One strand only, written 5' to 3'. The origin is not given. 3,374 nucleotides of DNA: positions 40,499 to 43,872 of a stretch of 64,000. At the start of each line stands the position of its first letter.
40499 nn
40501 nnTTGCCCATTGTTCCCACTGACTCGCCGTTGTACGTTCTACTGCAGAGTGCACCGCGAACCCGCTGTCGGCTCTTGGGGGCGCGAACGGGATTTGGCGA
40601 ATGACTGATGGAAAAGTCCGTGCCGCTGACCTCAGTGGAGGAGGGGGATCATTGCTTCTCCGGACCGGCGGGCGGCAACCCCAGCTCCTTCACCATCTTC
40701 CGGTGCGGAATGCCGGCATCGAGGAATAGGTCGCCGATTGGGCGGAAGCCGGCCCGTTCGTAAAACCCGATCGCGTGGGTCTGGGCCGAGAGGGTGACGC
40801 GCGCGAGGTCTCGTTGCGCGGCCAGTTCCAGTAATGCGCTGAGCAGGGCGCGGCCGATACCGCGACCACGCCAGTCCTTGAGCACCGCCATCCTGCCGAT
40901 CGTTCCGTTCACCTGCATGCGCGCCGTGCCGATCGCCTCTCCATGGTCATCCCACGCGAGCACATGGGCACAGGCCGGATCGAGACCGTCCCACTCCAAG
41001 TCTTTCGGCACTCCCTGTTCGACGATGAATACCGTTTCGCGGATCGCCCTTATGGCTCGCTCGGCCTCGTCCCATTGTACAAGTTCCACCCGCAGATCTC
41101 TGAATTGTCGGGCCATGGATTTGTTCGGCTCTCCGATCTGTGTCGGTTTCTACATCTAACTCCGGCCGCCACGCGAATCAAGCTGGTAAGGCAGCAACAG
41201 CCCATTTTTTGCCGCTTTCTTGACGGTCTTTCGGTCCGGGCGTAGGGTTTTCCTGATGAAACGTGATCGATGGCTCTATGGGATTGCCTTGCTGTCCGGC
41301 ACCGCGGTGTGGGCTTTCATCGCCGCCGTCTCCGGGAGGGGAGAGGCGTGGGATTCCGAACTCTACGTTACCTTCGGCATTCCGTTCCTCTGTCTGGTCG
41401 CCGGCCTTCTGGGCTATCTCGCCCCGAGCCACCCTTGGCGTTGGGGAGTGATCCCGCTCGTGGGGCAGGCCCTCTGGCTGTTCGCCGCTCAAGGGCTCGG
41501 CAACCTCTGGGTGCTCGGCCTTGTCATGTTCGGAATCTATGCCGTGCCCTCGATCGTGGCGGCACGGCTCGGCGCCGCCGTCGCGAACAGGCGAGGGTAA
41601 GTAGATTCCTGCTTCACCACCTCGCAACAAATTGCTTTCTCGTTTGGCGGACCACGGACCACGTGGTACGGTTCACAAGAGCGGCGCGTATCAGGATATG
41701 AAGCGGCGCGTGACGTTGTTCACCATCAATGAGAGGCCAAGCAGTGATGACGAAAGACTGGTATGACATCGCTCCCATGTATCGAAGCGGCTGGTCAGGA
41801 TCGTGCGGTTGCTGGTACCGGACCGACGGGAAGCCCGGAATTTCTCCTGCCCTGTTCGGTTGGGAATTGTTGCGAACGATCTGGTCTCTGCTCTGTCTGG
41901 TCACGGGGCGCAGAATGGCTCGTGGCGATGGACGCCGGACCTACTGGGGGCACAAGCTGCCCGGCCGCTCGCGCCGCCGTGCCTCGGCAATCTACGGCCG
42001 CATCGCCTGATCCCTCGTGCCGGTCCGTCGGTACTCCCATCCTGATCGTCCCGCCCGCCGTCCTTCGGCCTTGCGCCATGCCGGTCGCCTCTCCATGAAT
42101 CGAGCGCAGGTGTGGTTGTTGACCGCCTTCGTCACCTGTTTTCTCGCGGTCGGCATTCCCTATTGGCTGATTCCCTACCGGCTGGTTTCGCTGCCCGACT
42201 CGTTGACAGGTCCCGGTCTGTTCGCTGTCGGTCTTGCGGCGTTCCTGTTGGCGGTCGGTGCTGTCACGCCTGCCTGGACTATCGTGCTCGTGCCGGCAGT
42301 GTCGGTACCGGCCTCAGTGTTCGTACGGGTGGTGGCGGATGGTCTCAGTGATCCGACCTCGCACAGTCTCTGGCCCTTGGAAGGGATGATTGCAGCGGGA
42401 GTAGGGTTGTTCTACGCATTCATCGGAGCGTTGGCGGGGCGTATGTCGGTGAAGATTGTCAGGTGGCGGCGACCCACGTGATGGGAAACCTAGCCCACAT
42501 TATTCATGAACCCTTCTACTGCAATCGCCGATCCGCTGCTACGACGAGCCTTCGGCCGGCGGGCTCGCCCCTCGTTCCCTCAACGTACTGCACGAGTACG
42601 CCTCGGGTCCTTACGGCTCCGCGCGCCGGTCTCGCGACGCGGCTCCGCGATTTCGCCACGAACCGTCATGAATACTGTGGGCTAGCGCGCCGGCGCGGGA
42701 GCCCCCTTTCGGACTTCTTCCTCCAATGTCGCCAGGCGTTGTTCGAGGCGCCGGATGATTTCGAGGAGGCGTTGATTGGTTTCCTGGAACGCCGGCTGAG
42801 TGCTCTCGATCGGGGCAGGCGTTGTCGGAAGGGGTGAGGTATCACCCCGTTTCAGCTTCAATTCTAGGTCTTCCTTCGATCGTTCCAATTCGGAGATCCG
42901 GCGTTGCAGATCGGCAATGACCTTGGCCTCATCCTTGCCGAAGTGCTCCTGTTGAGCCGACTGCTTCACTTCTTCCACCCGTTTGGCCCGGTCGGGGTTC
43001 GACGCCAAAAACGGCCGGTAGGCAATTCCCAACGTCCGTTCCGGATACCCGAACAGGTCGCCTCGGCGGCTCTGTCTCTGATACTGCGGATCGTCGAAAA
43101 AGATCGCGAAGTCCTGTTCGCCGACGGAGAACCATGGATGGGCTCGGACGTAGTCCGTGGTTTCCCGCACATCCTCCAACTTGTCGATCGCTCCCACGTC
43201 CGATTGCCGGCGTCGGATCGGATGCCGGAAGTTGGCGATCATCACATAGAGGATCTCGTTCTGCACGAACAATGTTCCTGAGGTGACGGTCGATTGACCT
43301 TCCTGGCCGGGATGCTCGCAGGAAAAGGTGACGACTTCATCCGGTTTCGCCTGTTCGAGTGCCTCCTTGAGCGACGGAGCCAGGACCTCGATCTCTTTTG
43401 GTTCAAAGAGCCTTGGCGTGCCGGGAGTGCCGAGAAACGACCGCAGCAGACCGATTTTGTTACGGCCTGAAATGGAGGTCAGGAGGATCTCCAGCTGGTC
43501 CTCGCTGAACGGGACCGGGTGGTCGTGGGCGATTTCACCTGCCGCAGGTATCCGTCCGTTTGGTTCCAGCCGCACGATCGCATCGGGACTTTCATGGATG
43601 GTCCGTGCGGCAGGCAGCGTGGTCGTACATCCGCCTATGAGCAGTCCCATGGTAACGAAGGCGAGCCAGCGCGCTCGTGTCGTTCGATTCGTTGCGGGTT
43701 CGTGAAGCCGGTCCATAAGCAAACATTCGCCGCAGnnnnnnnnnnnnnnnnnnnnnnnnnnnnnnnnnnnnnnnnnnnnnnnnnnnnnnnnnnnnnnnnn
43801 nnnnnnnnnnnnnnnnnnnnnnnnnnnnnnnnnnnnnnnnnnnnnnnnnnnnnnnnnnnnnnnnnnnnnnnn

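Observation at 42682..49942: Atypical arsenite-oxidation operon: arsR - PiT - porin - aioB - aioA - lipoprotein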

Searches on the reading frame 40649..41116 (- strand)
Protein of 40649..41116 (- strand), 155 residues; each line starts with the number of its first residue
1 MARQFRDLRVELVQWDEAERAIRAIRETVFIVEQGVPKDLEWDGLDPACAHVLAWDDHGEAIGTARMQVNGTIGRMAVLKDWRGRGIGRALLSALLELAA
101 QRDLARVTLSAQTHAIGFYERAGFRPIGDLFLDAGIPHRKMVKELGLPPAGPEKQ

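Call 8: search_protein_families(library=pfam, proteins=[window:40649-41116:-], max_evalue=0.001)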
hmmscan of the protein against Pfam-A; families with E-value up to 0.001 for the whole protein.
window:40649-41116:- (155 aa): 6 families
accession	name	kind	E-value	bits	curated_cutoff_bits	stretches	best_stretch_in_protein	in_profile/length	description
PF13673.13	Acetyltransf_10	-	2.3e-21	76.6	23.6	1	51-145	32-128/128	Acetyltransferase (GNAT) domain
PF00583.31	Acetyltransf_1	-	6.1e-18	65.6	20.7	1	35-124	19-116/116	Acetyltransferase (GNAT) family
PF13508.13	Acetyltransf_7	-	2.1e-16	60.5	27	1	51-125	5-83/84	Acetyltransferase (GNAT) domain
PF08445.16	FR47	-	1.7e-06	28.4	22.1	1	61-127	12-80/86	FR47-like protein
PF13444.12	Acetyltransf_5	-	5e-05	24.4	22.4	1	26-70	2-52/102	Acetyltransferase (GNAT) domain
PF21926.2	FeeM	-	8.2e-05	22.9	27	0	73-130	83-142/158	N-acyl amino acid synthase FeeM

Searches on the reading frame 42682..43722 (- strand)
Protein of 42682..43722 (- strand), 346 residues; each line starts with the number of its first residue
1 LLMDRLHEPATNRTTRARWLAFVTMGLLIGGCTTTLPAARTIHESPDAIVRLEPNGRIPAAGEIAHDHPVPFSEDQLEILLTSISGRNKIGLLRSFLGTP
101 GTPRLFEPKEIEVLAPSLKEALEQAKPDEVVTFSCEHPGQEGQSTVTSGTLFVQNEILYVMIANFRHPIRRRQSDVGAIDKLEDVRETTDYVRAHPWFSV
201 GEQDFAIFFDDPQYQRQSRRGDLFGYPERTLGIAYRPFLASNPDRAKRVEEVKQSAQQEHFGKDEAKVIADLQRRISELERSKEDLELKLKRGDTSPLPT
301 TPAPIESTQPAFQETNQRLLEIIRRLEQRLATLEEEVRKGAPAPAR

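Call 4: search_protein_families(library=pfam, proteins=[window:42682-43722:-], max_evalue=0.01)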
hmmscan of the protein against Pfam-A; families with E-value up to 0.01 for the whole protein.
window:42682-43722:- (346 aa): 1 family
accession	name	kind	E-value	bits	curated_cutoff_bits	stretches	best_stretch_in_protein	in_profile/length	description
PF03961.19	FapA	-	0.0059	16.7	31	1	265-340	154-229/272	Flagellar Assembly Protein A beta solenoid domain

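Call 5: search_protein_families(library=ncbifam, proteins=[window:42682-43722:-], max_evalue=0.01)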
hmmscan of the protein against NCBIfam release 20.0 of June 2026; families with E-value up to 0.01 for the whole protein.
window:42682-43722:- (346 aa): 0 families

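Call 19: find_homologous_proteins(query=window:42682-43722:-)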
Query window:42682-43722:- (346 aa): 80 proteins with E <= 0.001 among 8000 candidates.
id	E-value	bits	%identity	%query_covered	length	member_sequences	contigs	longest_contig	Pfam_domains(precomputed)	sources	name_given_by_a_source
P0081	7.3e-226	766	100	99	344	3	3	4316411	-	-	-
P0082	1.4e-166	571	75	100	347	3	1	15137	-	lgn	-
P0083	1.4e-163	561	76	96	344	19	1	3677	-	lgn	-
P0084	1.0e-150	519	69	100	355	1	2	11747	-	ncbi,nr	ncbi:MAG: hypothetical protein H0V35_10640 [Nitrospira sp.]|nr:hypothetical protein [Nitrospira sp.]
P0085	7.8e-134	464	68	91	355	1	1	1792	-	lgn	-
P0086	1.8e-133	463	63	99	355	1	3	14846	-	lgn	-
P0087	4.9e-133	461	63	97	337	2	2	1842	-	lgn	-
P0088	1.8e-131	456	66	95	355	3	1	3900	-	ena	-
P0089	1.0e-123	430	67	86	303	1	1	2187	-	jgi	-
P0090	1.6e-122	427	59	97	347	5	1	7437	-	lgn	-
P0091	1.2e-121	424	61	92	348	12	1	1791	-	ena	-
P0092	2.9e-96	340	66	70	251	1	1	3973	-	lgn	-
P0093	9.2e-91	322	51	93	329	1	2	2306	-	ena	-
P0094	2.9e-88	314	48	92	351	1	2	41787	-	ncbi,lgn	-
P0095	6.1e-88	313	50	92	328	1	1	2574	-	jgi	jgi:hypothetical protein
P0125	6.2e-79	283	44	99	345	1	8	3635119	-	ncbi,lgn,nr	ncbi:MAG: hypothetical protein LZF86_190523 [Nitrospira sp.]|nr:MAG: hypothetical protein LZF86_1905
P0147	4.2e-69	251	42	90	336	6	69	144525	-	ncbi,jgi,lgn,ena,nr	ncbi:MAG TPA: hypothetical protein PLZ37_05665 [Nitrospira sp.]|nr:hypothetical protein [Nitrospira 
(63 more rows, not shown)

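Call 21: find_encoding_contigs(protein=P0125, flank=6000, max_places=2)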
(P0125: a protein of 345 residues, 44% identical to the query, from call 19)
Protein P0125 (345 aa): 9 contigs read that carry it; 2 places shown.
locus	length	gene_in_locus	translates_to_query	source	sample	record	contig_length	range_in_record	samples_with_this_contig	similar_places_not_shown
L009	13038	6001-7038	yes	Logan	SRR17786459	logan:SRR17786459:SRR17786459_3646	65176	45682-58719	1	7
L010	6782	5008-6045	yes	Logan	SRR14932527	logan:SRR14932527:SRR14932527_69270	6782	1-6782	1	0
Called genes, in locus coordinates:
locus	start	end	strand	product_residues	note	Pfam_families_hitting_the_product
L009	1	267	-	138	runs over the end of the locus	-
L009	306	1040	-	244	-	PF09335:VTT_dom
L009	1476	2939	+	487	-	-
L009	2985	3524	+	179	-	PF00355:Rieske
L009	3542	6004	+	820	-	PF18465:Rieske_3, PF00384:Molybdopterin, PF01568:Molydop_binding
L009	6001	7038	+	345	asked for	-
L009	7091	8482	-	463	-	PF00072:Response_reg, PF00158:Sigma54_activat, PF14532:Sigma54_activ_2, PF07728:AAA_5 (weak), PF25601:AAA_lid_14, PF02954:HTH_8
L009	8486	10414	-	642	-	PF05227:CHASE3, PF00989:PAS (faint), PF08447:PAS_3, PF00512:HisKA, PF02518:HATPase_c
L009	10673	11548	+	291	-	PF01226:Form_Nir_trans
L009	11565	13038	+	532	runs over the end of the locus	PF07690:MFS_1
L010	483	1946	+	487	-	-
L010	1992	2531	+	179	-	PF00355:Rieske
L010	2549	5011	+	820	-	PF18465:Rieske_3, PF00384:Molybdopterin, PF01568:Molydop_binding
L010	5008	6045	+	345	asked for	-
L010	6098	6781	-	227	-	?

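Call 22: find_encoding_contigs(protein=P0147, flank=6000, max_places=2)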
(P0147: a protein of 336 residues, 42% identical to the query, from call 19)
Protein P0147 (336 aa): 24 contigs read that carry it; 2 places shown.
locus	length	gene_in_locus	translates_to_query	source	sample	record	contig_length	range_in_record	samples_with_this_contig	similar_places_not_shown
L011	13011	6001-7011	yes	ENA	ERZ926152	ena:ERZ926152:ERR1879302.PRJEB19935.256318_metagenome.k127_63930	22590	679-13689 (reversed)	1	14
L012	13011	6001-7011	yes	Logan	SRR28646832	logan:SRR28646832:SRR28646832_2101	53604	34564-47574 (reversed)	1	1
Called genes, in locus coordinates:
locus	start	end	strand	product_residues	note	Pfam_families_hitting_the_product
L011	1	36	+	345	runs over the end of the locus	PF04055:Radical_SAM (weak), PF12345:DUF3641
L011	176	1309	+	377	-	PF01384:PHO4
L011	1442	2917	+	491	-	-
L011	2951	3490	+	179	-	PF00355:Rieske (weak)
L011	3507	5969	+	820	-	PF18465:Rieske_3, PF00384:Molybdopterin, PF01568:Molydop_binding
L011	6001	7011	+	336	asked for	-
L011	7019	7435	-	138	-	PF01451:LMWPc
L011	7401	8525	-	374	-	PF01758:SBF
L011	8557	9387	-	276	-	PF01135:PCMT (weak), PF13489:Methyltransf_23, PF01209:Ubie_methyltran, PF06325:PrmA, PF13847:Methyltransf_31, PF08241:Methyltransf_11, PF08242:Methyltransf_12, PF13649:Methyltransf_25, +4 more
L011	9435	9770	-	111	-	PF12840:HTH_20, PF01022:HTH_5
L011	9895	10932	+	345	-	PF01145:Band_7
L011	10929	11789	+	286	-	PF01145:Band_7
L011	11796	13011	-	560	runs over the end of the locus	PF01268:FTHFS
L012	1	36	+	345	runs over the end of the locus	PF04055:Radical_SAM (weak), PF12345:DUF3641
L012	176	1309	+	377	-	PF01384:PHO4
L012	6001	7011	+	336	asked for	-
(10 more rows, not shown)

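Call 32: search_solved_structures(query=A1, max_evalue=1)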
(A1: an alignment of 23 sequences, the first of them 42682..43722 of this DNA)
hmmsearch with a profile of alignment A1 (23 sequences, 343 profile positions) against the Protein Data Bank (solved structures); distinct sequences matched with E-value up to 1: 22.
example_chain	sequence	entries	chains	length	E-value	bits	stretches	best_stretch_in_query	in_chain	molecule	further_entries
6gap_A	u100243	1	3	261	0.033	16.4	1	262-333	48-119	Outer capsid protein sigma-1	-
6ys4_A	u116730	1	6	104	0.14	14.3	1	246-318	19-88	Spindle assembly abnormal protein 6 homolog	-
7e1t_C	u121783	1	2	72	0.18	13.9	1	262-324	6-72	Isoform 2 of Nuclear distribution protein nudE homolog 1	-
4xa3_A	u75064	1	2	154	0.22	13.6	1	228-312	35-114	Gp7-MYH7(1361-1425)-Eb1 chimera protein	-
9dsm_A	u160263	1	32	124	0.22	13.6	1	246-324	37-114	Sjogren's Syndrome Nuclear Autoantigen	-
1dh3_A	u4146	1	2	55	0.24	13.5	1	304-337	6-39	TRANSCRIPTION FACTOR CREB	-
9tlt_A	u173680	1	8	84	0.26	13.4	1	264-333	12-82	Sc-apCC-2-KLHL20-4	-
2oqq_A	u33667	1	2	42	0.38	12.9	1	265-297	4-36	Transcription factor HY5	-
6gao_A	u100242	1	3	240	0.39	12.8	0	247-334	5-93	Outer capsid protein sigma-1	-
8j07_e0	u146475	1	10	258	0.4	12.8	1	263-324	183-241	Axonemal dynein light intermediate polypeptide 1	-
3lt6_A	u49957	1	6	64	0.43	12.7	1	296-337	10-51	Adhesin yadA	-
5zk1_A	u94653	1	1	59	0.43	12.7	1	302-337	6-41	Cyclic AMP-responsive element-binding protein 1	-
9fqr_G1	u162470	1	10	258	0.48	12.5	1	263-324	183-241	Axonemal dynein light intermediate polypeptide 1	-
7yfu_A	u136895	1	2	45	0.5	12.5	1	262-292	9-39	Protein fantom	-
8egr_M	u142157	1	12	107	0.54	12.4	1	239-312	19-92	gp20, portal-proximal core protein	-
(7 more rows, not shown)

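Call 44: predict_structure(alignment_id=A1)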
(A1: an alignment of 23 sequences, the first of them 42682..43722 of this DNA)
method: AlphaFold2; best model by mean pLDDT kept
length: 346 residues; sequences in the alignment: 23
mean_pLDDT: 72.5   pTM: 0.56
mean pLDDT of the five models: 72.5, 66.9, 64.9, 62.1, 61.1
residues with pLDDT >= 90: 51; 70-90: 168; 50-70: 69; < 50: 58
segments of 3 or more residues with pLDDT < 50: 1-9, 88-99, 203-211, 214-218, 295-309, 344-346
pLDDT, mean of each block of 10 residues (from residue 1): 42 66 69 69 94 85 68 87 67 45 76 93 90 90 87 86 84 67 72 85 47 49 56 82 79 76 77 90 83 47 41 68 88 78 48
secondary structure, 60 per line:
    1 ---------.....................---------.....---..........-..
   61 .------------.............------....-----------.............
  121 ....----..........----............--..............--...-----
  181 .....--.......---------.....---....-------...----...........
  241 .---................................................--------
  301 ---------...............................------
elements in order: H10-30 E40-44 E48-54 H74-86 H93-96 H108-124 E129-138 E143-154 E157-170 H181-185 H189-194 H204-208 H212-215 E230-234 H235-241 H245-292 H310-340

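Call 48: fold_search(model_id=the predicted structure, library=pdb)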
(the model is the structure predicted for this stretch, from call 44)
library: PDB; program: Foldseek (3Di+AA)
matches with E <= 10: 207; with E <= 0.001: 0
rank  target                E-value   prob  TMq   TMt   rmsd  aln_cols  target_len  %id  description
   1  6ucn_B                2.6e-01  0.06  0.08  0.16  15.4       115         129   13  Multi-conformer model of Ketosteroid Isomerase from Pseudomonas Putida (pKSI) bound to Equilenin at 250 K (released 2020-09-23)
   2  7rxf_A                4.7e-01  0.04  0.08  0.15  15.1       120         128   12  Multi-conformer model of Apo Ketosteroid Isomerase Y57F mutant from Pseudomonas Putida (pKSI) at 250 K (released 2022-11-09)
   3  1w01_B                6.3e-01  0.03  0.07  0.15  16.2       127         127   11  Crystal structure of mutant enzyme Y57F/D103L of ketosteroid isomerase from Pseudomonas putida biotype B (released 2004-07-08)
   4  6s5l_D                6.3e-01  0.02  0.08  0.15  14.5       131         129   11  Anabaena Apo-C-Terminal Domain Homolog Of The Orange Carotenoid Protein In Native Conditions (released 2020-05-13)
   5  6s5l_H                6.7e-01  0.03  0.07  0.14  12.0        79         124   15  Anabaena Apo-C-Terminal Domain Homolog Of The Orange Carotenoid Protein In Native Conditions (released 2020-05-13)
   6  6s5l_B                8.0e-01  0.02  0.08  0.15  13.5       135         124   10  Anabaena Apo-C-Terminal Domain Homolog Of The Orange Carotenoid Protein In Native Conditions (released 2020-05-13)
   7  7ui9_q                8.5e-01  0.06  0.10  0.07  13.8       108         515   13  Core Mediator-PICearly (Copy A) (released 2023-02-15)
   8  1oh0_B                8.5e-01  0.03  0.07  0.15  15.8       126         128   11  CRYSTAL STRUCTURE OF KETOSTEROID ISOMERASE COMPLEXED WITH EQUILENIN (released 2003-06-04)
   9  5kp3_B                8.5e-01  0.03  0.08  0.15  15.6       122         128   11  Crystal Structure of Ketosteroid Isomerase from Pseudomonas putida (pKSI) bound to Equilenin; D40N, Y57(Cl-Y) (released 2016-09-07)
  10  8qx7_A                8.5e-01  0.02  0.08  0.15  14.5       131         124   12  Apo-C-Terminal Domain Homolog of the Orange Carotenoid Protein from Anabaena at a resolution of 1.95 Angstroms (released 2024-04-03)
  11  3e1e_B                1.0e+00  0.13  0.14  0.32  20.4       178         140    8  Crystal structure of a Thioesterase family protein from Silicibacter pomeroyi. NorthEast Structural Genomics target Si (released 2008-09-30)
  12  4g59_A                1.0e+00  0.08  0.11  0.20  11.3        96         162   10  Crystal structure of the murine cytomegalovirus MHC-I homolog m152 with ligand RAE-1 gamma (released 2012-12-19)
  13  5kp1_C                1.0e+00  0.06  0.11  0.24  15.9       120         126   10  Crystal Structure of Ketosteroid Isomerase from Pseudomonas putida (pKSI) bound to Equilenin; D40N, Y16(Cl-Y) (released 2016-09-07)
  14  7rxf_B                1.1e+00  0.03  0.08  0.16  15.6       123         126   12  Multi-conformer model of Apo Ketosteroid Isomerase Y57F mutant from Pseudomonas Putida (pKSI) at 250 K (released 2022-11-09)
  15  2mou_MODEL_1_A        1.2e+00  0.03  0.09  0.13  19.1       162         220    7  Solution structure of StAR-related lipid transfer domain protein 6 (STARD6) (released 2014-05-21)
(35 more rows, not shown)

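Call 74: search_protein_representatives(alignment_id=A1)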
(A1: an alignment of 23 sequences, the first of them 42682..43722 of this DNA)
Query: 23 sequences, 343 profile positions. Proteins with E-value up to 0.001 (for the whole library): 722; up to 1e-10: 229; up to 1e-30: 12. The best 150 are listed.
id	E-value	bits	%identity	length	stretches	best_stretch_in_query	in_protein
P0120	3.5e-139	479.9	-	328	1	14-341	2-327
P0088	9.7e-138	475.2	-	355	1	6-340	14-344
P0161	6.6e-135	465.9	-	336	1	9-338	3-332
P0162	1.2e-116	405.8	-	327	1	14-341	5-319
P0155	5.3e-101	354.4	-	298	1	62-342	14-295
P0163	9.1e-93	327.3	-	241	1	111-342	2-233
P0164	1.5e-82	293.8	-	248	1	13-212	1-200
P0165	5.2e-63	229.5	-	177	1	173-341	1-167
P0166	4.2e-48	180.5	-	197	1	201-342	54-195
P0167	7.4e-48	179.7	-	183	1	11-147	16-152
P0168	2.1e-34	135.4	-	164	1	202-339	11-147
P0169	4.2e-34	134.4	-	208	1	52-147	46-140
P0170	4.4e-30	121.2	-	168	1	214-341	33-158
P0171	7.5e-29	117.2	-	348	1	13-249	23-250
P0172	3.1e-28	115.2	-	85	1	151-212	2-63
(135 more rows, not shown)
